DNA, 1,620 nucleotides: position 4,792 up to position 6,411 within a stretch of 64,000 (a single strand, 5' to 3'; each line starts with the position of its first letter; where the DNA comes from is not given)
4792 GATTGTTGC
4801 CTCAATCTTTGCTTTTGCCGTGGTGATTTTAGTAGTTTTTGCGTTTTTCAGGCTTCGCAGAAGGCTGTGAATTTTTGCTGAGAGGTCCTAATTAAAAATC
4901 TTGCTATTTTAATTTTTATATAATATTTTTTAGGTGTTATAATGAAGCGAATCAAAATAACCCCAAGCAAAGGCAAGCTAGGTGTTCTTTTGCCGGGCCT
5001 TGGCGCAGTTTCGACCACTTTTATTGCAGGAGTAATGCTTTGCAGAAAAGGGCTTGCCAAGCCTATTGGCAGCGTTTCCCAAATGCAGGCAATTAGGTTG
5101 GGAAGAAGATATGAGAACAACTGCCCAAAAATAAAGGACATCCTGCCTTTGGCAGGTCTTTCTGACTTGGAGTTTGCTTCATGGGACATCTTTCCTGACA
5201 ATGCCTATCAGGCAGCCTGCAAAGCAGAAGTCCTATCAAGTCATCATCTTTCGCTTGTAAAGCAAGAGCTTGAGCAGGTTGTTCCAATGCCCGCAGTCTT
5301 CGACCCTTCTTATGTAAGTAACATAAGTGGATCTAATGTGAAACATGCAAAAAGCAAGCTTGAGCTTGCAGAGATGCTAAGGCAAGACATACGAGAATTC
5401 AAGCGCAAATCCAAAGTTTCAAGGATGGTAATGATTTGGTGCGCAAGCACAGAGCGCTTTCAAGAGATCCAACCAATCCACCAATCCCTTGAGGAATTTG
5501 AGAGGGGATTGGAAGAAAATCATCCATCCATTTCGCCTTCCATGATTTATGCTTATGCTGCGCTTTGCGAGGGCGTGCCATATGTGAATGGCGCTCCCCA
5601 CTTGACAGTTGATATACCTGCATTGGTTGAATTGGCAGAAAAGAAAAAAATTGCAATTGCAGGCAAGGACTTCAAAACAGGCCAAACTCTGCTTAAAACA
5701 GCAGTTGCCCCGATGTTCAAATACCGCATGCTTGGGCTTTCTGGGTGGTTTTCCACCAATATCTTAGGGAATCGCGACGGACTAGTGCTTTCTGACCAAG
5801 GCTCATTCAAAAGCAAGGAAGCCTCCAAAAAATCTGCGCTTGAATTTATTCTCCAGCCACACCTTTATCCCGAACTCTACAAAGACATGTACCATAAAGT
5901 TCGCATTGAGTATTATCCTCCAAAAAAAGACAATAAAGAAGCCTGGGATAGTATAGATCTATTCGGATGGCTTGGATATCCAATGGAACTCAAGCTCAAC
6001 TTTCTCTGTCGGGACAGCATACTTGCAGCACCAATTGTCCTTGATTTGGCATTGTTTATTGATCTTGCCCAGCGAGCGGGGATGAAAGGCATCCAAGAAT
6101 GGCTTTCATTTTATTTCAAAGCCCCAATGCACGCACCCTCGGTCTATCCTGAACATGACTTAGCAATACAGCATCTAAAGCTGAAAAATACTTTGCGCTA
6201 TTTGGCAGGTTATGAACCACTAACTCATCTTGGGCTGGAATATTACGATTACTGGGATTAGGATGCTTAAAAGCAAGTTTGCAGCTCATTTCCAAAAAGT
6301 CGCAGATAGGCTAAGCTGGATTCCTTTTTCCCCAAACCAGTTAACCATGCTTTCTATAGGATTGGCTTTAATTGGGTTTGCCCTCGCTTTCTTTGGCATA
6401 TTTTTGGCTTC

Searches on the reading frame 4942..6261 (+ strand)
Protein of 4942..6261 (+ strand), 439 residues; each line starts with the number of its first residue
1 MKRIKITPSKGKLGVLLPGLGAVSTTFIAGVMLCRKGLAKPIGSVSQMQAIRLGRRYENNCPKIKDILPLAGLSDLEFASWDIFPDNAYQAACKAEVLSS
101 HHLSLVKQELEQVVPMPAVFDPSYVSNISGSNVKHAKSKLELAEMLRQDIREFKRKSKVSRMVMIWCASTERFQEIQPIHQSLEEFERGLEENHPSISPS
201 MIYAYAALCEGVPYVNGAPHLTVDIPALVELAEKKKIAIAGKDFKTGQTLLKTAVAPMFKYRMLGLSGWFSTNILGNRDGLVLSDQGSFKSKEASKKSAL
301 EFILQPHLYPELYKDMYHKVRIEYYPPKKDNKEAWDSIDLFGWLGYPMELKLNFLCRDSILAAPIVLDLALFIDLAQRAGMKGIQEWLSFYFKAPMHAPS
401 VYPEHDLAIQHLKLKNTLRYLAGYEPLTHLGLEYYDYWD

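Call 36: search_protein_families(library=pfam, proteins=[window:4942-6261:+], max_evalue=0.001)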
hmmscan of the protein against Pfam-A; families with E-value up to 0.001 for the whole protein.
window:4942-6261:+ (439 aa): 2 families
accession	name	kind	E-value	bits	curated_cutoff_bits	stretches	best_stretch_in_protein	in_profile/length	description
PF07994.18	NAD_binding_5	-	3.2e-102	342.7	25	1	13-419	1-321/321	Myo-inositol-1-phosphate synthase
PF01658.22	Inos-1-P_synth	-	1.3e-31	109.4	27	1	247-359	1-107/107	Myo-inositol-1-phosphate synthase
